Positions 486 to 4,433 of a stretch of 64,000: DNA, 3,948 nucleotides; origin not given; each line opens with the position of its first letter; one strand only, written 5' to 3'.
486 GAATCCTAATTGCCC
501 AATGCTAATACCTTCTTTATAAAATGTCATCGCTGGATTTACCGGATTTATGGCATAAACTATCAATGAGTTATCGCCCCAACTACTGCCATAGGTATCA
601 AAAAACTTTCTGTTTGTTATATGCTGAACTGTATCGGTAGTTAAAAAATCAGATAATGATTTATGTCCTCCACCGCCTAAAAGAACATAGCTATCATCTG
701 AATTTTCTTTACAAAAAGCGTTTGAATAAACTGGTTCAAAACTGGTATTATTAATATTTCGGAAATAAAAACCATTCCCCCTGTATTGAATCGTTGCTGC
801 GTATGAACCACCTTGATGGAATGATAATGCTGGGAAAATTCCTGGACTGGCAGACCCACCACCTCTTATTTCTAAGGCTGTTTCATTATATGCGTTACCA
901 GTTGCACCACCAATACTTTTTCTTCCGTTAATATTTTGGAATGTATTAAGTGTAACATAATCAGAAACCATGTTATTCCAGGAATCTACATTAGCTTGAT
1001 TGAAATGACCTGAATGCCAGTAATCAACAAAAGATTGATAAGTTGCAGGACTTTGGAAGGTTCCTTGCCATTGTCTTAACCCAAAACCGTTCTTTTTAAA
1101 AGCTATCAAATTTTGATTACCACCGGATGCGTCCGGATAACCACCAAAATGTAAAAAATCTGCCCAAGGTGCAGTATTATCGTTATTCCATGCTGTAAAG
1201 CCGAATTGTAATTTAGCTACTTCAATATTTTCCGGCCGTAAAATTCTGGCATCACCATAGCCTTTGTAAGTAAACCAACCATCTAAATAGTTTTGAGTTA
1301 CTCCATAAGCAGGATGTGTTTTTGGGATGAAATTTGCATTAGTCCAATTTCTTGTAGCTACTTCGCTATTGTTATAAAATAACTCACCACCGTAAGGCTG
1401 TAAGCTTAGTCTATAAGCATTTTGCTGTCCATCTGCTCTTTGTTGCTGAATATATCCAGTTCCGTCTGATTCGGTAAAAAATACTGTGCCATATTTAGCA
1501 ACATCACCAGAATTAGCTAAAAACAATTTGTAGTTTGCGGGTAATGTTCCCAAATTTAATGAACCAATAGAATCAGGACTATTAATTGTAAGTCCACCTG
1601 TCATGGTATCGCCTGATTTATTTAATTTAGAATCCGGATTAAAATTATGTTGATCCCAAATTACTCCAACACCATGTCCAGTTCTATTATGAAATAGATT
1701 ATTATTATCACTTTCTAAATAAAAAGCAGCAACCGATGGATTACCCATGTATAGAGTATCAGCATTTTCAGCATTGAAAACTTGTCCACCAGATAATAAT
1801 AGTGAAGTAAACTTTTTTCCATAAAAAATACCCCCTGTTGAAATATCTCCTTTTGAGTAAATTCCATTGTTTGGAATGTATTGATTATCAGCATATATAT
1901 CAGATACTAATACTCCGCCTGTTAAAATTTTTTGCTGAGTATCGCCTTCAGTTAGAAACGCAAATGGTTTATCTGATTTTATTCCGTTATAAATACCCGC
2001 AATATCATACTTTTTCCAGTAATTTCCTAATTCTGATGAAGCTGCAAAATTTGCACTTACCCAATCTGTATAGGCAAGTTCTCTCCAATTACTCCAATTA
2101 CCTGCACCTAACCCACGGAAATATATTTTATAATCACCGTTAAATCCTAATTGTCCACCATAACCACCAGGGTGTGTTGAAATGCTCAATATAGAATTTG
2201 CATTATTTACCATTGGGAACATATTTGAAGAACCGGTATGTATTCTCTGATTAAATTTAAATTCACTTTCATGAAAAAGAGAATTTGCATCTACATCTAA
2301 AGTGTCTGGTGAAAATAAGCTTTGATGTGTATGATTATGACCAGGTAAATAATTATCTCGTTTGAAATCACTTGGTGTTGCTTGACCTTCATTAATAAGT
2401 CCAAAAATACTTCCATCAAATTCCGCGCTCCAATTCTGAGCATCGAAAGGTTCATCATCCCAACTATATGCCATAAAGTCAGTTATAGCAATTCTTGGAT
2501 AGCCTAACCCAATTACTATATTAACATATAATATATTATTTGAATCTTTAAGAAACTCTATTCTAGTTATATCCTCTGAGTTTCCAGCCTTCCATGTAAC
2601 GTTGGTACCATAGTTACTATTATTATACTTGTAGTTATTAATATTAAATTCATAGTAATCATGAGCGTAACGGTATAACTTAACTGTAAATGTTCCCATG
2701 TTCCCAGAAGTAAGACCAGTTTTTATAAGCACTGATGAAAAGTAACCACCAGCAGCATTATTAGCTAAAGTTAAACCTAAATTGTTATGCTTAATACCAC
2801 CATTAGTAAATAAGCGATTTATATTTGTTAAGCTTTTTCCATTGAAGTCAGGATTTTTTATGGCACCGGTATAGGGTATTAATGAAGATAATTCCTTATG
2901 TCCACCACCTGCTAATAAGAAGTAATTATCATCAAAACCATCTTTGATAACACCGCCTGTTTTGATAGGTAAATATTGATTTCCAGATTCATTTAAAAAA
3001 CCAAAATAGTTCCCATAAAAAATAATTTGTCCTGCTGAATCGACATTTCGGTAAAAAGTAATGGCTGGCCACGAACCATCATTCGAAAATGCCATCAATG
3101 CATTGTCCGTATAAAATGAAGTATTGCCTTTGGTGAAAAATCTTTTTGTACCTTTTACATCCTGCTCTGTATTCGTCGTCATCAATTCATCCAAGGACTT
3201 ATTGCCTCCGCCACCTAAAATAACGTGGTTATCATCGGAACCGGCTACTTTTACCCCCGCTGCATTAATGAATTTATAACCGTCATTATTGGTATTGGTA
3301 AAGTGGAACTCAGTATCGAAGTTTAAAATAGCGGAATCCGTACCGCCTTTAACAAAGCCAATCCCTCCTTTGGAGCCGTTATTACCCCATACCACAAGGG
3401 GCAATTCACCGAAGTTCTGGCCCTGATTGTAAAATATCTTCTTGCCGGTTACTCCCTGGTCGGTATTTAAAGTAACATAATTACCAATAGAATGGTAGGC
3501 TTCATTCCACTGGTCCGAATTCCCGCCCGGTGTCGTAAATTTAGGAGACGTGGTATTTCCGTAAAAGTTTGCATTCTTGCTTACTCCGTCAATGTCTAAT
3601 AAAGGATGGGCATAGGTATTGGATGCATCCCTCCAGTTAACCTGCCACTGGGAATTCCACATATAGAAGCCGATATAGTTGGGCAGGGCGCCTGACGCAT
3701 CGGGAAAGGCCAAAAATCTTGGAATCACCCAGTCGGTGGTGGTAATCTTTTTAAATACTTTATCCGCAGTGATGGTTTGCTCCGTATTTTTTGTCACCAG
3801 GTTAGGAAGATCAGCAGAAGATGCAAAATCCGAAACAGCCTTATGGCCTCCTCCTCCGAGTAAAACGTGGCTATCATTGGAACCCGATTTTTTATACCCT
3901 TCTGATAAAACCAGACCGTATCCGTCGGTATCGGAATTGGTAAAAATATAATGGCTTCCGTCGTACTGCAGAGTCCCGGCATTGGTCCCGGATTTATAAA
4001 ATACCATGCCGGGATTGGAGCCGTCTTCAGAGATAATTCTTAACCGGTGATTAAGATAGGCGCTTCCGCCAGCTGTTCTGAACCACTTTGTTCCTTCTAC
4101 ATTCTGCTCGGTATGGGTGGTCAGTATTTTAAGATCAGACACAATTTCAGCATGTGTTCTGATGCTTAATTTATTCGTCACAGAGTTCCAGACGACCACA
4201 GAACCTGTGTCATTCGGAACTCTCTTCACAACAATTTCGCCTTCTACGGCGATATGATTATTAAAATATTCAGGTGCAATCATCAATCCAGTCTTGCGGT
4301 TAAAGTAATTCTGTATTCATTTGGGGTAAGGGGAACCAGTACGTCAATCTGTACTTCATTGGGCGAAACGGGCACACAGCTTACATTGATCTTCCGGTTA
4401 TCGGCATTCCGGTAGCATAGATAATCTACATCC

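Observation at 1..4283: Compositional mosaic inside the giant fibre-like gene: GC-moderate 5' end, AT-rich distal repeats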

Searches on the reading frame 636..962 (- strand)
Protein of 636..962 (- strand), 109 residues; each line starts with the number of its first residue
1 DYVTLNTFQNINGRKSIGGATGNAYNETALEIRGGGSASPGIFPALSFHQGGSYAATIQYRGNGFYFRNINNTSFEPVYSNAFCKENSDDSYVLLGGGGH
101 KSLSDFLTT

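Call 69: search_solved_structures(query=A3, max_evalue=10, show_alignments=2)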
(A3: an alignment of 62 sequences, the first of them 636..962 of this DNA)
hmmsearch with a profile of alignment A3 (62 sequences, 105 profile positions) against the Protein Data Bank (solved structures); distinct sequences matched with E-value up to 10: 0.

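Call 77: predict_structure(alignment_id=A3)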
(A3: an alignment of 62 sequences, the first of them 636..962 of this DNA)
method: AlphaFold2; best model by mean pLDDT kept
length: 109 residues; sequences in the alignment: 62
mean_pLDDT: 91.0   pTM: 0.71
mean pLDDT of the five models: 91.0, 90.7, 90.5, 87.7, 87.2
residues with pLDDT >= 90: 79; 70-90: 28; 50-70: 2; < 50: 0
segments of 3 or more residues with pLDDT < 50: none
pLDDT, mean of each block of 10 residues (from residue 1): 84 90 94 86 94 94 94 93 92 92 88
secondary structure, 60 per line:
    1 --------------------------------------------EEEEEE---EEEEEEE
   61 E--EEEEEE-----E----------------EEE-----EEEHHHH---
elements in order: E45-50 E54-61 E64-69 E92-94 E100-102 H103-106

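Call 81: fold_search(model_id=the predicted structure, library=viral)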
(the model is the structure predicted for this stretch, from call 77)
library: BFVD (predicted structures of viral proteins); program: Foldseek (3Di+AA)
matches with E <= 10: 400; with E <= 0.001: 1
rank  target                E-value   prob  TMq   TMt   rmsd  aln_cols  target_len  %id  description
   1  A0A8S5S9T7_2          5.9e-04  1.00  0.54  0.08   3.1        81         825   25  Tail protein [Myoviridae sp. ctByu2]
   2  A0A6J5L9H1            4.1e-02  0.99  0.48  0.08   6.6        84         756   24  Tail fiber protein [uncultured Caudovirales phage]
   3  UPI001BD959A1         7.0e-02  0.99  0.39  0.09   5.3        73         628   23  (no name look-up for this kind of identifier)
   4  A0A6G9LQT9            7.9e-02  0.99  0.47  0.32   4.8        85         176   16  Putative tail fiber protein [Pseudomonas phage datas]
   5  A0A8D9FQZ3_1          1.1e-01  0.82  0.42  0.08  11.3       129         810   16  Uncharacterized protein [uncultured marine phage]
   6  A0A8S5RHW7            1.3e-01  1.00  0.30  0.31   2.6        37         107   54  Lower baseplate protein N-terminal domain [virus sp. ctML55]
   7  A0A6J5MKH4            1.4e-01  0.69  0.41  0.22   8.6       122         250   17  Uncharacterized protein [uncultured Caudovirales phage]
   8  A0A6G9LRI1            3.0e-01  0.95  0.50  0.18   4.0        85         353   18  (no name in the UniProt tables at hand)
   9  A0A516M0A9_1          3.2e-01  0.63  0.35  0.04  10.4        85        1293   12  (no name in the UniProt tables at hand)
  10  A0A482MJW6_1          4.0e-01  0.14  0.18  0.04  11.2        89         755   15  Uncharacterized protein [Nodularia phage vB_NspS-kac68v162]
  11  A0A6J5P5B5            4.3e-01  0.18  0.27  0.08  12.0       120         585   15  Major tropism determinant N-terminal domain-containing protein [uncultured Caudovirales phage]
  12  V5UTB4                4.8e-01  0.44  0.32  0.05  10.3        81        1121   18  Tail fiber-like protein [Synechococcus phage ACG-2014h]
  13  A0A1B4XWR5            5.5e-01  0.23  0.23  0.08  12.9        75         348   17  Uncharacterized protein [Tenacibaculum phage pT24]
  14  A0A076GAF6            6.2e-01  0.28  0.30  0.07   9.7       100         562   25  Tail fiber protein [Aeromonas phage pAh6-C]
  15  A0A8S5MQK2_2          6.2e-01  0.16  0.25  0.05  10.7       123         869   15  Tail protein (Fragment) [virus sp. ct0sl4]
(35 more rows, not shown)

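Call 98: fold_search(model_id=the predicted structure, library=pdb)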
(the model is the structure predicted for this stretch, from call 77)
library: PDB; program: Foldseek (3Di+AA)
matches with E <= 10: 56; with E <= 0.001: 0
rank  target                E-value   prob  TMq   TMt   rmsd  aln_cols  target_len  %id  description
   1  4qbb_A                2.2e+00  0.14  0.22  0.17  10.6        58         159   22  Structure of the foot-and-mouth disease virus leader proteinase in complex with inhibitor (N~2~-[(3S)-4-({(2R)-1-[(4-C (released 2014-11-05)
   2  5xbf_A                2.8e+00  0.09  0.22  0.07  10.6        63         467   17  Crystal Structure of Myo7b C-terminal MyTH4-FERM in complex with USH1C PDZ3 (released 2017-05-17)
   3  4qbb_B                3.0e+00  0.21  0.22  0.16   4.2        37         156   27  Structure of the foot-and-mouth disease virus leader proteinase in complex with inhibitor (N~2~-[(3S)-4-({(2R)-1-[(4-C (released 2014-11-05)
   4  7z6h_B                3.0e+00  0.11  0.24  0.11  12.6        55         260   25  Structure of DNA-bound human RAD17-RFC clamp loader and 9-1-1 checkpoint clamp (released 2022-05-04)
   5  2z4h_B                3.0e+00  0.10  0.21  0.13   9.0        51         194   10  Crystal structure of the Cpx pathway activator NlpE from Escherichia coli (released 2007-09-04)
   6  4qbb_C                3.4e+00  0.20  0.22  0.16   4.1        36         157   25  Structure of the foot-and-mouth disease virus leader proteinase in complex with inhibitor (N~2~-[(3S)-4-({(2R)-1-[(4-C (released 2014-11-05)
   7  1qol_A                3.4e+00  0.15  0.21  0.15   4.4        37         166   30  STRUCTURE OF THE FMDV LEADER PROTEASE (released 2000-11-10)
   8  7bui_E                4.6e+00  0.20  0.20  0.20   2.2        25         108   16  Complex of reduced oxygenase and oxidized ferredoxin in carbazole 1,9a- dioxygenase (released 2021-04-07)
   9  3pge_A                4.6e+00  0.08  0.21  0.14  11.0        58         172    9  Structure of sumoylated PCNA (released 2010-12-29)
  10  3enl                  4.6e+00  0.03  0.15  0.05   8.8        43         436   12  REFINED STRUCTURE OF YEAST APO-ENOLASE AT 2.25 ANGSTROMS RESOLUTION (released 1992-04-15)
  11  2de7_E                5.2e+00  0.18  0.19  0.20   2.4        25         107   16  The substrate-bound complex between oxygenase and ferredoxin in carbazole 1,9a-dioxygenase (released 2006-12-05)
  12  2x3h_A                5.2e+00  0.02  0.21  0.07  11.9       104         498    9  COLIPHAGE K5A LYASE (released 2010-06-02)
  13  1p48_A                5.5e+00  0.08  0.17  0.05   3.5        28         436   14  REVERSE PROTONATION IS THE KEY TO GENERAL ACID-BASE CATALYSIS IN ENOLASE (released 2003-11-18)
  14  8cbu_A                5.5e+00  0.08  0.17  0.32   9.6        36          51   14  HIV-1 Integrase Catalytic Core Domain and C-Terminal Domain in Complex with Allosteric Integrase Inhibitor MUT884 (released 2023-06-07)
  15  3l0x_B                5.5e+00  0.08  0.20  0.23   8.5        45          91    9  Structure of split yeast PCNA (released 2010-03-23)
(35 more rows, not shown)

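Call 102: search_protein_representatives(alignment_id=A3)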
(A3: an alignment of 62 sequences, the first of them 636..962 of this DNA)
Query: 62 sequences, 105 profile positions. Proteins with E-value up to 0.001 (for the whole library): 963; up to 1e-10: 258; up to 1e-30: 51. The best 150 are listed.
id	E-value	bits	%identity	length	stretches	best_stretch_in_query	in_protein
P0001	2.4e-169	567.9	-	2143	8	1-104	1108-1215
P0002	7.3e-150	505.3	-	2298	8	1-104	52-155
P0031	2.2e-124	423.4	-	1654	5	1-104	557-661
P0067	5.4e-123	418.9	-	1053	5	1-104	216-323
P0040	7.7e-114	389.5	-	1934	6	2-104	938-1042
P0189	9.4e-104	357.1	-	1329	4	2-104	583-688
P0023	8.5e-103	354.0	-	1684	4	1-104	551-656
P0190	3.4e-100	345.7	-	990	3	1-104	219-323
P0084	1.0e-96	334.5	-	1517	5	1-104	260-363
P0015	5.5e-90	312.9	-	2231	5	2-104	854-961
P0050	4.0e-78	274.7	-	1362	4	1-104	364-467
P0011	2.7e-72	256.0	-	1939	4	1-104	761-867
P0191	4.4e-72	255.3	-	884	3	1-100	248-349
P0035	8.4e-72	254.4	-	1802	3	2-104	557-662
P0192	6.5e-70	248.3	-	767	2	1-104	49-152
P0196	1.4e-65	234.4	-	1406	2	1-104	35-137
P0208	5.8e-37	142.4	-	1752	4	1-103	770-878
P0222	3.3e-29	117.5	-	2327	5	2-98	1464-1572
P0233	8.7e-27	109.7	-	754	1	1-104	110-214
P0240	4.1e-26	107.6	-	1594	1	1-104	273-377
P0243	1.6e-25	105.7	-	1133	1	1-104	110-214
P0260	1.1e-22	96.6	-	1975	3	1-104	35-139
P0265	3.2e-22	95.0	-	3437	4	58-104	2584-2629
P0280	2.4e-19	85.8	-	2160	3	64-103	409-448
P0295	4.5e-17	78.5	-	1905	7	2-100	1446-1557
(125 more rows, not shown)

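Call 103: list_cluster_members(proteins=[P0196, P0208, P0222, P0233, P0240, P0265, P0280, P0295, P0243, P0260])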
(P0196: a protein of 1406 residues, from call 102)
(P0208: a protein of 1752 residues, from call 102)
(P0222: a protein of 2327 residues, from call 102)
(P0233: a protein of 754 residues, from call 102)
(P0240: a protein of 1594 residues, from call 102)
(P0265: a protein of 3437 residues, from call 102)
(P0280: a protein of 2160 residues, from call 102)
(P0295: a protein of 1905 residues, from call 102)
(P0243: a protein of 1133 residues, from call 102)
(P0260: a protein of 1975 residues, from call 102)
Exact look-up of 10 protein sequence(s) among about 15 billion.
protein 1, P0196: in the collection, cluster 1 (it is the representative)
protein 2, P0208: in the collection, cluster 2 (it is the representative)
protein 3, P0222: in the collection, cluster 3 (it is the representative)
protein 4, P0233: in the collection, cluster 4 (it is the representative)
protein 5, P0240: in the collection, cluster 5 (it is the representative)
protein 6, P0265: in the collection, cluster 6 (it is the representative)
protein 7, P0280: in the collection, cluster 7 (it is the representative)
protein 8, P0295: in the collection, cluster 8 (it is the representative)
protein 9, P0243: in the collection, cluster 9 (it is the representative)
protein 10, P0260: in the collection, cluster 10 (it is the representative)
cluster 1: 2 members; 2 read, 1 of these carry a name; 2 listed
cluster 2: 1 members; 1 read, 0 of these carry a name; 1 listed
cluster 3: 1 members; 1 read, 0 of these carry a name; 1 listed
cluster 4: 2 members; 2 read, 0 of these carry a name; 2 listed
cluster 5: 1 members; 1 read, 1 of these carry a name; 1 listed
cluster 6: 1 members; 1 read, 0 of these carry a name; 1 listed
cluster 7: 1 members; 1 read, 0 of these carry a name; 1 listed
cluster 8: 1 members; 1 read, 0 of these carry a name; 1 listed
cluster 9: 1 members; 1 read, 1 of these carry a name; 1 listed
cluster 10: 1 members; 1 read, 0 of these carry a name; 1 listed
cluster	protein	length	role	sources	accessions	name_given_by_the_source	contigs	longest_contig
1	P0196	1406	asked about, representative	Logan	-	-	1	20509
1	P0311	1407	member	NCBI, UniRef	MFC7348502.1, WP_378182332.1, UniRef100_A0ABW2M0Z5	hypothetical protein ACFQO9_17425 [Chryseobacterium zhengzhouense] | Uncharacterized protein n=1 Tax=Chryseobacterium zhengzhouense TaxID=1636086 ...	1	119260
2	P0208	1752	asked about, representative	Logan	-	-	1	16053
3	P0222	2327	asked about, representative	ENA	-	-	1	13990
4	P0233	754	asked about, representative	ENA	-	-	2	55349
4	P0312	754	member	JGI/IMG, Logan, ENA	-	-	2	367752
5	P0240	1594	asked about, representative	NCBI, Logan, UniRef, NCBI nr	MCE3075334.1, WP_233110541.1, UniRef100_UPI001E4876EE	hypothetical protein [Chryseobacterium gwangjuense] | hypothetical protein n=1 Tax=Chryseobacterium gwangjuense TaxID=1069980 ...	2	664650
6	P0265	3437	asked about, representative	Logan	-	-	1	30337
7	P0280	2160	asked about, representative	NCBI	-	-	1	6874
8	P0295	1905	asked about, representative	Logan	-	-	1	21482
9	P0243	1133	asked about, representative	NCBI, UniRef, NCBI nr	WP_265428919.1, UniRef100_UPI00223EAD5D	hypothetical protein [Chryseobacterium sp. YIM B08800] | hypothetical protein n=1 Tax=Chryseobacterium sp. YIM B08800 TaxID=2984136 ...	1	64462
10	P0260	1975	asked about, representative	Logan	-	-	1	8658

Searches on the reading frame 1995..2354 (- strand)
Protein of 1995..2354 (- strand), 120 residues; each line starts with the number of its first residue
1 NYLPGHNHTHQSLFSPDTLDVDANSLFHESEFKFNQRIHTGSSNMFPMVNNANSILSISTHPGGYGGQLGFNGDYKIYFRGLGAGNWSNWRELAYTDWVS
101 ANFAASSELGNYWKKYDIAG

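Call 100: search_solved_structures(query=window:1995-2354:-, max_evalue=10, show_alignments=2)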
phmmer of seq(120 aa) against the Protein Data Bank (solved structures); distinct sequences matched with E-value up to 10: 1.
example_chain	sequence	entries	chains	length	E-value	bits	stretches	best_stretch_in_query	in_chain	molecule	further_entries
1iod_B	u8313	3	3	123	0.63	13.5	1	54-114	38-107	COAGULATION FACTOR X BINDING PROTEIN | anticoagulant protein-B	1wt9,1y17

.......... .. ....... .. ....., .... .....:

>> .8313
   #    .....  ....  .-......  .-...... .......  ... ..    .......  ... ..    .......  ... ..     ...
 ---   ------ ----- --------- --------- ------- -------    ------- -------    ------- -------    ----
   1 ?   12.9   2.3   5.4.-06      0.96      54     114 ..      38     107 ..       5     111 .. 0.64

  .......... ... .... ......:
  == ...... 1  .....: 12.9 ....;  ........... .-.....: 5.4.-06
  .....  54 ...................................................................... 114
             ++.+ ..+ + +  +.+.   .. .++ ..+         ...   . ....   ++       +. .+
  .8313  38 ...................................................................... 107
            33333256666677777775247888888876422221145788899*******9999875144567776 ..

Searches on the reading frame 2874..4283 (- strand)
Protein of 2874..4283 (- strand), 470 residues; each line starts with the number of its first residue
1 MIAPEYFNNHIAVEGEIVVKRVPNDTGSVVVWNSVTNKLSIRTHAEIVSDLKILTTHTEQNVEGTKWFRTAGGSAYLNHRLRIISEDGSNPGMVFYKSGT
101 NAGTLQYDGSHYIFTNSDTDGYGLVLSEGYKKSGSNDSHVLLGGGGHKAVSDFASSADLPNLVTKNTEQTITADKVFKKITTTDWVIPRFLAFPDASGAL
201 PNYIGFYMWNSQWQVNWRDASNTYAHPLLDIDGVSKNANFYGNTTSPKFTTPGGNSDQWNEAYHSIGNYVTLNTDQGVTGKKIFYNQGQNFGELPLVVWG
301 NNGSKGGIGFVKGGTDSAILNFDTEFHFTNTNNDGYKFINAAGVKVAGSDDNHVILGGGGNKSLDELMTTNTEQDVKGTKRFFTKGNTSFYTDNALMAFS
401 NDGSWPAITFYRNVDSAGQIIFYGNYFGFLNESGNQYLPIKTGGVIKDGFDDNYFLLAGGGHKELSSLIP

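Call 64: predict_structure(alignment_id=A2)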
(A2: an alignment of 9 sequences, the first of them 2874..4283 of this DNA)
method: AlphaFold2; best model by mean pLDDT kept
length: 470 residues; sequences in the alignment: 9
mean_pLDDT: 34.9   pTM: 0.17
mean pLDDT of the five models: 34.9, 33.8, 33.4, 32.9, 29.3
residues with pLDDT >= 90: 0; 70-90: 0; 50-70: 8; < 50: 462
segments of 3 or more residues with pLDDT < 50: 1-101, 104-146, 148-150, 152-407, 409-412, 414-419, 421-465, 467-470
pLDDT, mean of each block of 10 residues (from residue 1): 24 26 35 40 46 28 29 30 34 43 47 41 25 40 41 38 24 22 29 31 36 43 45 38 30 29 26 29 35 37 38 38 34 29 32 37 40 29 28 32 44 45 42 40 34 39 43
secondary structure, 60 per line:
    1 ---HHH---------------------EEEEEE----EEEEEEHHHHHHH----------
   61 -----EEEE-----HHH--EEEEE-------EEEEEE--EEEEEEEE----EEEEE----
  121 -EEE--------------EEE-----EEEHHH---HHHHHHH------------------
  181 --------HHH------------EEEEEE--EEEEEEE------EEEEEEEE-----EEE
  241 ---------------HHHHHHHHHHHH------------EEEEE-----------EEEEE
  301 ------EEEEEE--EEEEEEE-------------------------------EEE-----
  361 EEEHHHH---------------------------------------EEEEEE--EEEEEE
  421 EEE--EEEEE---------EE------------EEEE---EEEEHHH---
elements in order: E28-33 E38-43 H44-50 E66-69 E80-84 E92-97 E100-107 E112-116 E122-124 E139-141 E147-149 H156-162 E204-209 E212-218 E225-232 E238-240 H256-267 E280-284 E296-300 E307-312 E315-321 E353-355 E361-363 H364-367 E407-412 E415-423 E426-430 E454-457 E461-464
